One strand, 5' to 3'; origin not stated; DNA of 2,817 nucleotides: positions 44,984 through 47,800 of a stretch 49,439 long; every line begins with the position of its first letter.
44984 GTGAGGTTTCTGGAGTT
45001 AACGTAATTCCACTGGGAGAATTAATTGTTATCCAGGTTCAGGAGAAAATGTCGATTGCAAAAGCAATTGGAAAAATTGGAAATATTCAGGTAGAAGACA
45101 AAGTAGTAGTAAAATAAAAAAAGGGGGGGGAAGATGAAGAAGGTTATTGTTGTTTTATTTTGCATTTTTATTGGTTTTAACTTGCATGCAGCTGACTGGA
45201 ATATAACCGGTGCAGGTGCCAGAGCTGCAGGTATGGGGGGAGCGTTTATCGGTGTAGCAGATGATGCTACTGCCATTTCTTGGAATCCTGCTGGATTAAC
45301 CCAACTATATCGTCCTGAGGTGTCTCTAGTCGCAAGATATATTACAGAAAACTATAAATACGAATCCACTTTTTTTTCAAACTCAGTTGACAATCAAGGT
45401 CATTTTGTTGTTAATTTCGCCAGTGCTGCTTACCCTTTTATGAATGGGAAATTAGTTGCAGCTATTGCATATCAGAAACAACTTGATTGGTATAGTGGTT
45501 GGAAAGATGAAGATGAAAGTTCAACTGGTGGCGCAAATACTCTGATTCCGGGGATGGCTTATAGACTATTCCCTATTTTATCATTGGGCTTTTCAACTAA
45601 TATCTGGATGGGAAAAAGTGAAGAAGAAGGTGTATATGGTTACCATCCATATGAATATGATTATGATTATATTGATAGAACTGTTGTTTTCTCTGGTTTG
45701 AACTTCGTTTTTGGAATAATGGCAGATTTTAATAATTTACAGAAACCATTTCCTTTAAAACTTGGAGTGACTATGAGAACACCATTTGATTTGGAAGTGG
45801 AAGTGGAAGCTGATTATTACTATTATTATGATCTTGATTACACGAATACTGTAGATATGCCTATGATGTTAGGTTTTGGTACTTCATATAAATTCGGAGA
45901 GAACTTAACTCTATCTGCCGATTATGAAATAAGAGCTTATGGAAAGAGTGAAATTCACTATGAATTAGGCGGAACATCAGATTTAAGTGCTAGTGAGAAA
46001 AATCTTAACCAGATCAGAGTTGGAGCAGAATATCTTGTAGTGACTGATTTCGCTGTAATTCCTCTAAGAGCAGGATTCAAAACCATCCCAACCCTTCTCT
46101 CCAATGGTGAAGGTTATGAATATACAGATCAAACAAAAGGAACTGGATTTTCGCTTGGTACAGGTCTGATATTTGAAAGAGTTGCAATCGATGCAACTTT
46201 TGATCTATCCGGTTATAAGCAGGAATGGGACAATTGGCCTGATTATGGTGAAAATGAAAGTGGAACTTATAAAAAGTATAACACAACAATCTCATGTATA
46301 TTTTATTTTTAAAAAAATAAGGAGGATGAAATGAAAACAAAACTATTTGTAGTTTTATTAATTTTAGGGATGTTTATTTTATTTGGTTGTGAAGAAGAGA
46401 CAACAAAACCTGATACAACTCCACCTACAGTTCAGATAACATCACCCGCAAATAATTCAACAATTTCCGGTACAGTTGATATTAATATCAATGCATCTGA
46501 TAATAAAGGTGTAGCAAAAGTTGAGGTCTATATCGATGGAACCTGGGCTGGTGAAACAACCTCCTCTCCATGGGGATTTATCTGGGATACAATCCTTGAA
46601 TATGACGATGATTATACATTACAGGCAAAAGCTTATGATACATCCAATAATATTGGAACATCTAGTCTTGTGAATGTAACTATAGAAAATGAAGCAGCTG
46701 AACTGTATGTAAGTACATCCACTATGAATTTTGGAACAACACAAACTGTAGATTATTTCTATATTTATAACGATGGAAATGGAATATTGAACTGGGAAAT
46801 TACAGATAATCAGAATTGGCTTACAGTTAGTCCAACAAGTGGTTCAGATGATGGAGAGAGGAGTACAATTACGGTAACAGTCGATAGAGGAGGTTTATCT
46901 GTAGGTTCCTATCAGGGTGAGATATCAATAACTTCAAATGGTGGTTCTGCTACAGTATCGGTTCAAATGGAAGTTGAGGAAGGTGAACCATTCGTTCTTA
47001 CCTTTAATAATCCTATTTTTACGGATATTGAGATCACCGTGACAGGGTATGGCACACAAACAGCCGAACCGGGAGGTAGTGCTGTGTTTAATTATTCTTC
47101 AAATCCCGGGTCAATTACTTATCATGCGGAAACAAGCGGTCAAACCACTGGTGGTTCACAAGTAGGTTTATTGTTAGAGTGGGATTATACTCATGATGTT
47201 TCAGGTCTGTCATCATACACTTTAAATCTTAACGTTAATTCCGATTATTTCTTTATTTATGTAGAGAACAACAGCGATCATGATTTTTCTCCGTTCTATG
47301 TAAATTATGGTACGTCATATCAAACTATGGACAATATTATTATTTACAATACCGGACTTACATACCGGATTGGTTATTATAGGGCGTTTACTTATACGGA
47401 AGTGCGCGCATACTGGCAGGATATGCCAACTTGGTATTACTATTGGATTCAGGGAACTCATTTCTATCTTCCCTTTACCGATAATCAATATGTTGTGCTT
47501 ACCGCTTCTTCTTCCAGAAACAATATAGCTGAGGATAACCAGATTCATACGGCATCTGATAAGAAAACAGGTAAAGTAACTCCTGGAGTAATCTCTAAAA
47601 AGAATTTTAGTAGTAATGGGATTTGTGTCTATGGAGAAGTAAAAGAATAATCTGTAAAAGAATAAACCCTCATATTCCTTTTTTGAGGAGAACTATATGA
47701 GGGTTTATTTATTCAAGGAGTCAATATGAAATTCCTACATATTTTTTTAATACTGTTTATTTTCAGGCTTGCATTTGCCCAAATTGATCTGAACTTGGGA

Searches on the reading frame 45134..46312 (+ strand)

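Call 12: search_protein_families(library=pfam, proteins=[window:45134-46312:+], max_evalue=0.00001)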
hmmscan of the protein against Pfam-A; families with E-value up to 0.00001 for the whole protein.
window:45134-46312:+ (392 aa): 1 family
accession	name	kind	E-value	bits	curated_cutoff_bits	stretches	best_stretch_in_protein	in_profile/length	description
PF03349.22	Toluene_X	-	2.8e-10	39.7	29.7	1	20-163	16-168/421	Outer membrane protein transport protein (OMPP1/FadL/TodX)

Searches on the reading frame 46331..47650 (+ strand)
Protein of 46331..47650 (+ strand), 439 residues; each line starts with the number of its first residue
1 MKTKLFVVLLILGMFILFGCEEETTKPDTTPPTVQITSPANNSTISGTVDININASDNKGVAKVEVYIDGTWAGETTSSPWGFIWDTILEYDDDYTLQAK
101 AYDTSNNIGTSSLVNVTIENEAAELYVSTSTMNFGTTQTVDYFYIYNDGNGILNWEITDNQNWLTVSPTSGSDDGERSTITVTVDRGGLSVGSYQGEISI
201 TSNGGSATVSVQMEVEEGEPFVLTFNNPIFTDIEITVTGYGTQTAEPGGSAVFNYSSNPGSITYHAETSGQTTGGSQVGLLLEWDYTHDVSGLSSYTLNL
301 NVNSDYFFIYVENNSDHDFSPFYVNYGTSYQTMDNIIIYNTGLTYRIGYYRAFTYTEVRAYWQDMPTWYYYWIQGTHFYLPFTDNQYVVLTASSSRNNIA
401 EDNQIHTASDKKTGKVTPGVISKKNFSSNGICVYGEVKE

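Call 12: search_protein_families(library=pfam, proteins=[window:46331-47650:+], max_evalue=0.00001)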
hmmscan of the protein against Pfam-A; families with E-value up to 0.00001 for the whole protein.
window:46331-47650:+ (439 aa): 2 families
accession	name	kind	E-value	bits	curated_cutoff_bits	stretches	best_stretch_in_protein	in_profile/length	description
PF17957.7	Big_7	-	2.1e-17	63.9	24.1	1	32-97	1-68/70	Bacterial Ig domain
PF19190.6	BACON_2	-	3.3e-11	43.4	25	1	126-213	3-93/94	Viral BACON domain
